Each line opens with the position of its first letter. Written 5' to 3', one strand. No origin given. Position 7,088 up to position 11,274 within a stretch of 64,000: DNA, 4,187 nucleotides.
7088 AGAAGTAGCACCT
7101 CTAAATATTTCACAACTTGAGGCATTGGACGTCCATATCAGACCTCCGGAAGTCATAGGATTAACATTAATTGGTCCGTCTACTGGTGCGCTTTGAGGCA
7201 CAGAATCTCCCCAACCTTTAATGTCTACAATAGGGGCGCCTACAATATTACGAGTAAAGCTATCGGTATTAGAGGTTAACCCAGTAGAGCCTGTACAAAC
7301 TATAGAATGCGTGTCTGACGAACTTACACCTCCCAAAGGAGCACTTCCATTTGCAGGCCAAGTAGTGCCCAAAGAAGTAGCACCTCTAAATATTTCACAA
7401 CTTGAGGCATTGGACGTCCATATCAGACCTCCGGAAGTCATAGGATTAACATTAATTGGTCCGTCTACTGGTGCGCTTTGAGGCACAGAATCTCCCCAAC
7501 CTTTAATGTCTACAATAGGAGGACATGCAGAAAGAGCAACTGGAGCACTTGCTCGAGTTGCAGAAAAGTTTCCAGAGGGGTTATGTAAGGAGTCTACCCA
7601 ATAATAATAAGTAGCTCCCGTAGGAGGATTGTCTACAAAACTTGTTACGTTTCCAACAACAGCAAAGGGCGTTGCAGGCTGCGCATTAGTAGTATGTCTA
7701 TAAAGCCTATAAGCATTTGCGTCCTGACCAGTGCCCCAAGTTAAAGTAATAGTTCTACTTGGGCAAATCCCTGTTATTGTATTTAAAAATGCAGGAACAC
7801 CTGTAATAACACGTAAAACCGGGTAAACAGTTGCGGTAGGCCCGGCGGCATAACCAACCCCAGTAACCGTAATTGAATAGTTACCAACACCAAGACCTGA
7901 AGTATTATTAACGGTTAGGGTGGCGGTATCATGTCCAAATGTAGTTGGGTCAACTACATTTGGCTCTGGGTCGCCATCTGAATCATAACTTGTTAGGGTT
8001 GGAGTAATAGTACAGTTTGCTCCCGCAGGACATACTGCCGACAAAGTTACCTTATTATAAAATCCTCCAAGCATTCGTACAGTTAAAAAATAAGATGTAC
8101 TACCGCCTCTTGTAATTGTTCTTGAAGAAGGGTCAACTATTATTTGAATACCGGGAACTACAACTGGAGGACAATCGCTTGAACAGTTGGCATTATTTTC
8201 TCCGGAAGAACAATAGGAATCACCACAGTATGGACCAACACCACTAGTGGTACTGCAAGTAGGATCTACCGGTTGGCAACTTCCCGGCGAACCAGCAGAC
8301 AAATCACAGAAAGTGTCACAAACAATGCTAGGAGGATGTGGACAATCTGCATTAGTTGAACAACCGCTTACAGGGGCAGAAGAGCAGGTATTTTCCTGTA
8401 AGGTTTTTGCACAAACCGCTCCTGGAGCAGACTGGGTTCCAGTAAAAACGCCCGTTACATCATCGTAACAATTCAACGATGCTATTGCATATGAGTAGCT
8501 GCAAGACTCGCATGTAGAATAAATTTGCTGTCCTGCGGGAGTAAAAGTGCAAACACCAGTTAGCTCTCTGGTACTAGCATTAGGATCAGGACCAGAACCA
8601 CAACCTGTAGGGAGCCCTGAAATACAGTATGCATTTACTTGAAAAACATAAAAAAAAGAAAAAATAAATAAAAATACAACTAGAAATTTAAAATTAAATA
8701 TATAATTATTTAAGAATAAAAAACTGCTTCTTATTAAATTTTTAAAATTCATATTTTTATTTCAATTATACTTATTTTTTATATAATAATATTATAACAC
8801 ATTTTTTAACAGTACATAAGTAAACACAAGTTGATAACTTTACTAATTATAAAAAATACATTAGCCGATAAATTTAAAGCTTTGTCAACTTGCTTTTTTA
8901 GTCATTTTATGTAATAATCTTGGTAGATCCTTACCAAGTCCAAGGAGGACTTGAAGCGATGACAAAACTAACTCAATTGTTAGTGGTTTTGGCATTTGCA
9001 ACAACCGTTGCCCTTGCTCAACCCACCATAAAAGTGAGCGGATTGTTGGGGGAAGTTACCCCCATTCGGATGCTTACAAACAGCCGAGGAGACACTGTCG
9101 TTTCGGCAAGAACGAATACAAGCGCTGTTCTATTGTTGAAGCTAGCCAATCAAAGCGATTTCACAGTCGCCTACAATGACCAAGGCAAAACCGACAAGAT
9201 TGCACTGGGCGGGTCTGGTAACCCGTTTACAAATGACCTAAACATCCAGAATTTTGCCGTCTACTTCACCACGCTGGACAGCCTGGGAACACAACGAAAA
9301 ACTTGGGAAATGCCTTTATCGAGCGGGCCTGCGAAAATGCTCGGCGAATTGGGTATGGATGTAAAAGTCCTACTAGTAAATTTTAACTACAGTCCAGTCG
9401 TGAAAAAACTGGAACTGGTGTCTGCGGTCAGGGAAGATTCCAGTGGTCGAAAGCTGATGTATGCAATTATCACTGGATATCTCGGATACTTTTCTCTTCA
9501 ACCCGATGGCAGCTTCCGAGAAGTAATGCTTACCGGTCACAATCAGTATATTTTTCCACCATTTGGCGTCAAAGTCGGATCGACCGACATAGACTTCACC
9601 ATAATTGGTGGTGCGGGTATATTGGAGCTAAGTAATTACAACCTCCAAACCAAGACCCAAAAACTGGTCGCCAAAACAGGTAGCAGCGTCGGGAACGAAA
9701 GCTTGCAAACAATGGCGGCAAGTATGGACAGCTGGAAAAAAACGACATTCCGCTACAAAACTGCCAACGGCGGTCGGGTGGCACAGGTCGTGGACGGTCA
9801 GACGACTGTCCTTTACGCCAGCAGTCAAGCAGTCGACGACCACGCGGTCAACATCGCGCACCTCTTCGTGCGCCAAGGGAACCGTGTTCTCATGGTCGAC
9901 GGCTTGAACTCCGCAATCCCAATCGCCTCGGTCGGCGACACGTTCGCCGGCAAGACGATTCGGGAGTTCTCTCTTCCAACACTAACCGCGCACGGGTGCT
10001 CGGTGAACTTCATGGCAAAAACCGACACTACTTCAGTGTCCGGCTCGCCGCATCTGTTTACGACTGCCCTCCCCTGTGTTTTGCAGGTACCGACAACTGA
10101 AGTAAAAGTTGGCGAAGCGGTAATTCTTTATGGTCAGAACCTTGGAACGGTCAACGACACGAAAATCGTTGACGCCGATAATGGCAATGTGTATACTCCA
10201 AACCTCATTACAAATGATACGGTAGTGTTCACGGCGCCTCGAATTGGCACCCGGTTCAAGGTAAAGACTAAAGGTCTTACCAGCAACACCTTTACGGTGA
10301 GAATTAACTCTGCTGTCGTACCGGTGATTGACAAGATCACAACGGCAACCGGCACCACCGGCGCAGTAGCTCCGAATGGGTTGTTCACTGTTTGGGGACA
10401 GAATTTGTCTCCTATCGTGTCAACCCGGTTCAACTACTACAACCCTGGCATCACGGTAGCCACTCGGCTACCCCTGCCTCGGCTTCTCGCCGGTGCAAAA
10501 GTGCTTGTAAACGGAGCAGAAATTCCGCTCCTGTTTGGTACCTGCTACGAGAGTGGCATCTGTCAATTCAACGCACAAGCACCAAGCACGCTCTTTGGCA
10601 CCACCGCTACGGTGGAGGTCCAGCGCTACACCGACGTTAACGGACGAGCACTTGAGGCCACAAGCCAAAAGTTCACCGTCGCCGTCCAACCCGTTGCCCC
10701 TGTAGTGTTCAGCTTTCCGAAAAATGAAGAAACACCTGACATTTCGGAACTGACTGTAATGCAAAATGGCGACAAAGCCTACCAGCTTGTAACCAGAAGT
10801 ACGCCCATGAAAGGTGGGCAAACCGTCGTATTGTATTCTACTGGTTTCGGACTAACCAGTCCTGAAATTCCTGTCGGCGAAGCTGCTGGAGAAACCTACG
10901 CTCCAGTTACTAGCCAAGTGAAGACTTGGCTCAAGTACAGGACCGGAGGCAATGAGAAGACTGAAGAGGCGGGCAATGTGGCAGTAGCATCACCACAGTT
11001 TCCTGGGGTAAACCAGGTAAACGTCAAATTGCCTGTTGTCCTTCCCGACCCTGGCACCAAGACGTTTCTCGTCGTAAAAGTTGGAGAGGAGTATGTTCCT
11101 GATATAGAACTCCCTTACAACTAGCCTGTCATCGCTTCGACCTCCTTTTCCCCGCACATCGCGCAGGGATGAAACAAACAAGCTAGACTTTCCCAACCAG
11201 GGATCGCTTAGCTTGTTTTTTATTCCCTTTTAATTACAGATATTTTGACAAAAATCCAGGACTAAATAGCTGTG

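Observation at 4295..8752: Giant Cys-rich surface protein with a perfectly duplicated 285-bp domain cassette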

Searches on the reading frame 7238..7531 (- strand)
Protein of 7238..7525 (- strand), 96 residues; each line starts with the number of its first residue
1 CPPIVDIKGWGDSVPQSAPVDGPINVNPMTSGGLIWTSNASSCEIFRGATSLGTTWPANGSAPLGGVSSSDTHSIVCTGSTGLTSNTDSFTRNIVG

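Call 18: search_protein_families(library=pfam, proteins=[window:7238-7525:-], max_evalue=10)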
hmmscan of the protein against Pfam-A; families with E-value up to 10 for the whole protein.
seq(96 aa): 0 families

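Call 32: search_protein_representatives(alignment_id=A2)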
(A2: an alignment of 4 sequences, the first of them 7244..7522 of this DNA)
Query: 4 sequences, 95 profile positions. Proteins with E-value up to 0.001 (for the whole library): 383; up to 1e-10: 78; up to 1e-30: 12. The best 150 are listed.
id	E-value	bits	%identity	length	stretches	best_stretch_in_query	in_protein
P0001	9.9e-93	320.8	-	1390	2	1-94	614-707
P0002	1.0e-47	176.5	-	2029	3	1-94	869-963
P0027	5.1e-41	155.0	-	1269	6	15-92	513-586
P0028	2.0e-40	153.1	-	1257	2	1-94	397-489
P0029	1.7e-39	150.1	-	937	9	15-93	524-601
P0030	8.3e-39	147.9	-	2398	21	16-93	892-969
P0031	8.5e-39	147.9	-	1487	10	15-90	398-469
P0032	1.2e-36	140.9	-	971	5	16-93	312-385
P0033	4.1e-34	132.9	-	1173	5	16-92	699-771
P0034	5.2e-33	129.3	-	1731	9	2-93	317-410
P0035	9.5e-33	128.5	-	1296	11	15-93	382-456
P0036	3.2e-31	123.6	-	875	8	15-94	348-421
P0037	1.7e-29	118.1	-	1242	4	15-93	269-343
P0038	7.9e-29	115.9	-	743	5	15-90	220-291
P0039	4.4e-28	113.5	-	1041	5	15-93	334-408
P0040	5.0e-28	113.4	-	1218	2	2-94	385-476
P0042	1.0e-26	109.2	-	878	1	2-90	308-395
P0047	3.4e-24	101.1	-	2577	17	21-83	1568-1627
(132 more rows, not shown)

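Call 36: search_protein_families(library=pfam, proteins=[P0037, P0038, P0040, P0042], max_evalue=0.01)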
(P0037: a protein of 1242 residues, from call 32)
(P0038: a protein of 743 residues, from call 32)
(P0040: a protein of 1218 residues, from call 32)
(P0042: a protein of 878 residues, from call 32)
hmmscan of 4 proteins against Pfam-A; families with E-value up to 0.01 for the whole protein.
P0037 (1242 aa): 0 families

P0038 (743 aa): 0 families

P0040 (1218 aa): 1 family
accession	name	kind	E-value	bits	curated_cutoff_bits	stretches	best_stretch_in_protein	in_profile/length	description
PF07705.17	CARDB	-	1.5e-07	32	22.7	1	747-857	2-98/101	CARDB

P0042 (878 aa): 1 family
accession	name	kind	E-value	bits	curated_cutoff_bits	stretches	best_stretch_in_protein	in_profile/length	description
PF07705.17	CARDB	-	5.4e-07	30.2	22.7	1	404-514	2-98/101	CARDB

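Call 48: predict_structure(alignment_id=A4)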
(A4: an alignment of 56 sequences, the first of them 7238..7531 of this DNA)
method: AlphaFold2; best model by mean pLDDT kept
length: 98 residues; sequences in the alignment: 56
mean_pLDDT: 93.6   pTM: 0.83
mean pLDDT of the five models: 93.6, 93.2, 92.8, 92.7, 92.0
residues with pLDDT >= 90: 85; 70-90: 13; 50-70: 0; < 50: 0
segments of 3 or more residues with pLDDT < 50: none
pLDDT, mean of each block of 10 residues (from residue 1): 93 96 96 95 95 92 93 95 91 92
secondary structure, 60 per line:
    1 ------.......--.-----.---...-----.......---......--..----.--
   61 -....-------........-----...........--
elements in order: E7-13 E26-28 E34-40 E44-49 E62-65 E73-80 E86-96

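Call 51: fold_search(model_id=the predicted structure, library=pdb)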
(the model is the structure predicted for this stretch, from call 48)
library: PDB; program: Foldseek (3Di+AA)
matches with E <= 10: 1400; with E <= 0.001: 0
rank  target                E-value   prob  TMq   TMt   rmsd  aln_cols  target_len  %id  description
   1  1rhf_A                1.6e-03  1.00  0.72  0.42   2.1        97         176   14  Crystal Structure of human Tyro3-D1D2 (released 2004-03-23)
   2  9kvu                  1.1e-02  1.00  0.65  0.67   4.7        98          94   19  Structure of B1 domain in the bifunctional enzyme CelAly (released 2026-03-18)
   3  3pe9_D                1.1e-02  1.00  0.59  0.67   2.5        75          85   15  Structures of Clostridium thermocellum CbhA fibronectin(III)-like modules (released 2011-11-23)
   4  4ra0_C                1.2e-02  1.00  0.60  0.32   3.1        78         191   15  An engineered Axl 'decoy receptor' effectively silences the Gas6-Axl signaling axis (released 2014-09-24)
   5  5eq4_B                2.6e-02  1.00  0.54  0.31   5.1       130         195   12  Crystal structure of the SrpA adhesin R347E mutant from Streptococcus sanguinis (released 2016-01-27)
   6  3pe9_A                2.8e-02  1.00  0.59  0.64   2.6        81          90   15  Structures of Clostridium thermocellum CbhA fibronectin(III)-like modules (released 2011-11-23)
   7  3pe9_B                3.3e-02  1.00  0.60  0.67   2.5        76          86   14  Structures of Clostridium thermocellum CbhA fibronectin(III)-like modules (released 2011-11-23)
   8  1ft0_B                3.3e-02  0.94  0.45  0.35   8.0       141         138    9  CRYSTAL STRUCTURE OF TRUNCATED HUMAN RHOGDI K113A MUTANT (released 2001-05-02)
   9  2ox5_E                3.4e-02  0.99  0.51  0.50   4.3       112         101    7  The SoxYZ complex of Paracoccus pantotrophus (released 2007-05-22)
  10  1m4k                  4.0e-02  0.99  0.53  0.30   5.2       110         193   15  Crystal structure of the human natural killer cell activator receptor KIR2DS2 (CD158j) (released 2003-04-15)
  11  5eq4_C                5.2e-02  0.99  0.54  0.31   4.9       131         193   12  Crystal structure of the SrpA adhesin R347E mutant from Streptococcus sanguinis (released 2016-01-27)
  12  9f2d_D                5.5e-02  1.00  0.60  0.33   3.7       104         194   13  KIR2DL1 bound to RIFIN RBK21 (released 2025-04-09)
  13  5l8l_B                5.5e-02  0.97  0.50  0.46   7.5       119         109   14  Aurora-A kinase domain in complex with vNAR-D01 (crystal form 1) (released 2016-07-20)
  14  1ft0_A                5.5e-02  0.84  0.42  0.35   6.8       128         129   10  CRYSTAL STRUCTURE OF TRUNCATED HUMAN RHOGDI K113A MUTANT (released 2001-05-02)
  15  2p9r_B                5.8e-02  0.98  0.48  0.48   5.0       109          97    9  Human alpha2-macroglogulin is composed of multiple domains, as predicted by homology with complement component C3 (released 2007-08-21)
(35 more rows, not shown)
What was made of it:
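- Its best PDB matches are Ig and FN3 domains such as Tyro3 D1 (TMq 0.72) and CbhA Fn3 (calls 48, 51). FN3-like modules of cellulases are among the fold matches (call 51).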

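Call 81: list_cluster_members(proteins=[P0028, P0034, P0040, P0042, P0027, P0029, P0030, P0031, P0037, P0047])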
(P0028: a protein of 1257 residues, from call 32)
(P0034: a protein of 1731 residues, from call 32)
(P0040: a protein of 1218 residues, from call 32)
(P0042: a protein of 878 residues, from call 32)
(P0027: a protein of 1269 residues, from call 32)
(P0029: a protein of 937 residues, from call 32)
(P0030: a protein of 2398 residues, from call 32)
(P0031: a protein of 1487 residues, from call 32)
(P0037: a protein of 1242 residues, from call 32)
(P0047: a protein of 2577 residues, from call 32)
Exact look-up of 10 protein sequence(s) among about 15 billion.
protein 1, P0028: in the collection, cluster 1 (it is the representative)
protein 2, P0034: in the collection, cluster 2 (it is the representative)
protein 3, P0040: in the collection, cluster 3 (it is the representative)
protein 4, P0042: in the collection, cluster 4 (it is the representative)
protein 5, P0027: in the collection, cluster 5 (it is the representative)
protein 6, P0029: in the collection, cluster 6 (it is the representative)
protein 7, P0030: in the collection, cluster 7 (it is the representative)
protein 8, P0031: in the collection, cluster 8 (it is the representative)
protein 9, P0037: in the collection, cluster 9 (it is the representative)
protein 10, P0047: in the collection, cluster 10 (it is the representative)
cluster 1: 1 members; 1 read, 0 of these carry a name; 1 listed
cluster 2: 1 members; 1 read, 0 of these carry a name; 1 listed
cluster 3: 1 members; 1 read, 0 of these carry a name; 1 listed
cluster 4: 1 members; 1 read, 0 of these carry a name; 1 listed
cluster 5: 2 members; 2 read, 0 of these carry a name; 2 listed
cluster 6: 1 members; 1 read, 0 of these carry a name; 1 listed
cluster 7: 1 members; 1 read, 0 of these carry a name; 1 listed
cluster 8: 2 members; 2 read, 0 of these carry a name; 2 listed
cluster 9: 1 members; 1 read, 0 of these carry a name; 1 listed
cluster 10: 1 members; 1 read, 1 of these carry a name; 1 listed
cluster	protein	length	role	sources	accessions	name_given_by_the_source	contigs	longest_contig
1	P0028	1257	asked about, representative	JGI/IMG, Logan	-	-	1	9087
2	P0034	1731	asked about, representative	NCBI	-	-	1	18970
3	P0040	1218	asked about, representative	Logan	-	-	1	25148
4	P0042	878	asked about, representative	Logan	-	-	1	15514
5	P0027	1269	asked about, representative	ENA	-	-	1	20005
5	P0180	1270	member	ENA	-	-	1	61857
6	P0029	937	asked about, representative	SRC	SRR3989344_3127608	-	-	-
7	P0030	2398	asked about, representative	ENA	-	-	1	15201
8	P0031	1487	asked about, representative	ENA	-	-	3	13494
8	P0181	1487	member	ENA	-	-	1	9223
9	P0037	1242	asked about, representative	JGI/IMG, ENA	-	-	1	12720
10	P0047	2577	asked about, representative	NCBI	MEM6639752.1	MAG: choice-of-anchor U domain-containing protein [Pseudomonadota bacterium]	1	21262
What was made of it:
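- Tried and rejected: Cluster look-ups gave almost no names for module-family proteins (call 81).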

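Call 96: search_protein_families(library=ncbifam, proteins=[P0040, P0034], max_evalue=0.1)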
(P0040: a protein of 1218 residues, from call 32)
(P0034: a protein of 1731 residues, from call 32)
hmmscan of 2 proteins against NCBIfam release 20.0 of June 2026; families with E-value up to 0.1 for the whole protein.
P0040 (1218 aa): 0 families

P0034 (1731 aa): 0 families

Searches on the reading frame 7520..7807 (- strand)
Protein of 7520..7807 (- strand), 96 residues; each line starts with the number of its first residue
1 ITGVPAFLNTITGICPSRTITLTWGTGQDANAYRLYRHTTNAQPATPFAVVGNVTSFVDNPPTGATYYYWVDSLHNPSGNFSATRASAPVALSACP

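Call 18: search_protein_families(library=pfam, proteins=[window:7520-7807:-], max_evalue=10)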
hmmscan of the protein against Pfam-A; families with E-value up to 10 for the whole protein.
seq(96 aa): 1 family
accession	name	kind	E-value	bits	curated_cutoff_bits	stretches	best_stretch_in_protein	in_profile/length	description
PF19081.6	Ig_7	-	0.0088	16.8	27.3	1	10-90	8-80/84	Ig-like domain CHU_C associated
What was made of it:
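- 7523..7804 (-): FN3-like domain a, residues 317-410. Pfam matches are sub-threshold (call 18).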

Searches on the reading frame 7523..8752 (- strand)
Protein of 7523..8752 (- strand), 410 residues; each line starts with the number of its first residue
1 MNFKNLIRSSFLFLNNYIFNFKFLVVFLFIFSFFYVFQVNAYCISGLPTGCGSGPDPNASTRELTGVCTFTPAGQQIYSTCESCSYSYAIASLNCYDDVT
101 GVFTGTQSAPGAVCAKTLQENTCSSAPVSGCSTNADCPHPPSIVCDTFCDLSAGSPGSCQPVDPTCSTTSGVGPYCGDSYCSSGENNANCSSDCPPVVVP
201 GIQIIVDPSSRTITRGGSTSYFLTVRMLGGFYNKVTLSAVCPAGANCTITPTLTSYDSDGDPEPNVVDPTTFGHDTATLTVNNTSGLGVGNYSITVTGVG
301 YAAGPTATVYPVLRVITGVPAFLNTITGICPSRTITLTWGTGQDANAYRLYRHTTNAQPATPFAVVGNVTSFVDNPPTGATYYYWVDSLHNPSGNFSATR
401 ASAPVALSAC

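Call 27: find_related_loci(query=A3, collection=genome_contigs, flank=10000)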
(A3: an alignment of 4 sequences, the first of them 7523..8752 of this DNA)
Query A3 (410 aa) in genome_contigs; peptide patterns used: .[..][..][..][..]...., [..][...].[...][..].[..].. (x = any residue, [..] = any of these).
49 stretches matched a pattern; 4 encode a relative of the query (tblastn E <= 1e-3); 4 distinct loci.
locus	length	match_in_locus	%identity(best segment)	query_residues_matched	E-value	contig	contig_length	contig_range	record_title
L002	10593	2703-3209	39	311-406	3e-6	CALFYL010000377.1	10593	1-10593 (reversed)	MAG TPA_asm: uncultured Planctomycetia bacterium isolate SRR6227243_bin.141_CONCOCT_v1.1_MAG genome assembly, contig: ER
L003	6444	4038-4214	38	332-388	2e-5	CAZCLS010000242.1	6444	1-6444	MAG TPA_asm: uncultured bacterium isolate SRP178699_co1_462 genome assembly, contig: NODE_17503_length_6444_cov_6.364533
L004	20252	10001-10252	34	318-397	5e-5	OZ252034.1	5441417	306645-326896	MAG: Pyrinomonadaceae bacterium isolate 41dda736-7ff2-45ff-a8fc-0584c9c3cda8 genome assembly, chromosome: 1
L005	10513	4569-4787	32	320-392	1e-4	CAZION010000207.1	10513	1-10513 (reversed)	MAG TPA_asm: uncultured Victivallis sp. isolate SRP272421_co1_540 genome assembly, contig: NODE_21293_length_10513_cov_1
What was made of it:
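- Tried and rejected: A genome_contigs scan with the N-terminal alignment returned only FN3-level matches, and neither the source genome nor true relatives (call 27).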

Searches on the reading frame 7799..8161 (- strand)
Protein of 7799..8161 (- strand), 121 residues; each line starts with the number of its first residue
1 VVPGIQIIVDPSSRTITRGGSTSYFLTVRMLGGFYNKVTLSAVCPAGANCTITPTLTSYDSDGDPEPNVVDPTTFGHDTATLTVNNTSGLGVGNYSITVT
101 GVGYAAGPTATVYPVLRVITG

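Call 18: search_protein_families(library=pfam, proteins=[window:7799-8161:-], max_evalue=10)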
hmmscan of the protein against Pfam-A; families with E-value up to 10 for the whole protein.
seq(121 aa): 1 family
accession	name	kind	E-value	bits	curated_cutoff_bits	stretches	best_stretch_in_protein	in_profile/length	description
PF19407.5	DUF5979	-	0.0087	17.1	25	1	37-87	48-102/104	Domain of unknown function (DUF5979)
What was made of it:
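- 7805..8152 (-): Ig-like domain S3, residues 201-316 (assignment by sequence pattern only). The only hit is a weak one to DUF5979, E=0.0087 (call 18).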

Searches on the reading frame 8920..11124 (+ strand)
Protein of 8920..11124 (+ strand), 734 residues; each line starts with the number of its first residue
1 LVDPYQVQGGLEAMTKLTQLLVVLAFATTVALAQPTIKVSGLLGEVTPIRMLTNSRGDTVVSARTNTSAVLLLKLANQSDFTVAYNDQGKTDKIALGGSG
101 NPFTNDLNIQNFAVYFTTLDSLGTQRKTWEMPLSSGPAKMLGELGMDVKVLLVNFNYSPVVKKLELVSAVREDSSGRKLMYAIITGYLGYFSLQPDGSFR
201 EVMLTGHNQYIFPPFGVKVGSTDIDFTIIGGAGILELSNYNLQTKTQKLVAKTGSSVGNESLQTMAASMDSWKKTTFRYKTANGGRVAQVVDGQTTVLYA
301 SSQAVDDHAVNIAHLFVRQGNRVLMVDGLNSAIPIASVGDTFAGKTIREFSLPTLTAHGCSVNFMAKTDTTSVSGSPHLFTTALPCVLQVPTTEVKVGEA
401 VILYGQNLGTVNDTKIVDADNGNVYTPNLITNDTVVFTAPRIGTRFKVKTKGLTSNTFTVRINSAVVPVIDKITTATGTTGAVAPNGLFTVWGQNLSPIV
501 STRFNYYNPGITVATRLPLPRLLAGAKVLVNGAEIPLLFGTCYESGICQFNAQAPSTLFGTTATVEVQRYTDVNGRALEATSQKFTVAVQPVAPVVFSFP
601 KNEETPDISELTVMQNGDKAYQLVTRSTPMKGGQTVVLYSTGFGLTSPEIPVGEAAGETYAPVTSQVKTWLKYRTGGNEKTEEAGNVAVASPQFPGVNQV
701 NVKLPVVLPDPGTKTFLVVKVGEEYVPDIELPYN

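Call 7: search_protein_families(library=pfam, proteins=[window:8920-11124:+], max_evalue=0.01)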
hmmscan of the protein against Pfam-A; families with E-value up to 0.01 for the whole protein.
window:8920-11124:+ (734 aa): 1 family
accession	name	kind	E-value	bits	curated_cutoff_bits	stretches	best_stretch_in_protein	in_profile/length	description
PF20350.3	DUF6645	-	0.0023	18.4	27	1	207-303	19-117/119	Family of unknown function (DUF6645)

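Call 8: search_protein_families(library=ncbifam, proteins=[window:8920-11124:+], max_evalue=0.01)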
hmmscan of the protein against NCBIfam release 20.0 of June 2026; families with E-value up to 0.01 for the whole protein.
window:8920-11124:+ (734 aa): 1 family
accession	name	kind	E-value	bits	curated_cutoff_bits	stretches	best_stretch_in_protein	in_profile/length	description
TIGR03437.1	Soli_cterm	paralog_domain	9.7e-29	100.7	29.05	1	475-727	3-218/225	Solibacter uncharacterized C-terminal domain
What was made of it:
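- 8959..11124 (+): Divergent partner gene: secreted 721-aa protein (734 aa from the TTG at 8920) with a Soli_cterm domain and anomalous GC3 of 0.535. TIGR03437 matches at 9.7e-29 (call 8).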

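Call 89: search_protein_families(library=phrogs, proteins=[window:8920-11124:+], max_evalue=0.001)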
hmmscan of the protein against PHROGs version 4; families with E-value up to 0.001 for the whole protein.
window:8920-11124:+ (734 aa): 1 family
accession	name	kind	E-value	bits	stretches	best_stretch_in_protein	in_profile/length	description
phrog_143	-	unknown function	0.00079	19.1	0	208-307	500-598/634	-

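Call 90: search_solved_structures(query=window:8920-11124:+, max_evalue=0.01)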
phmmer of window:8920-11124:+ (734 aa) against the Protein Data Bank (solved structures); distinct sequences matched with E-value up to 0.01: 0.
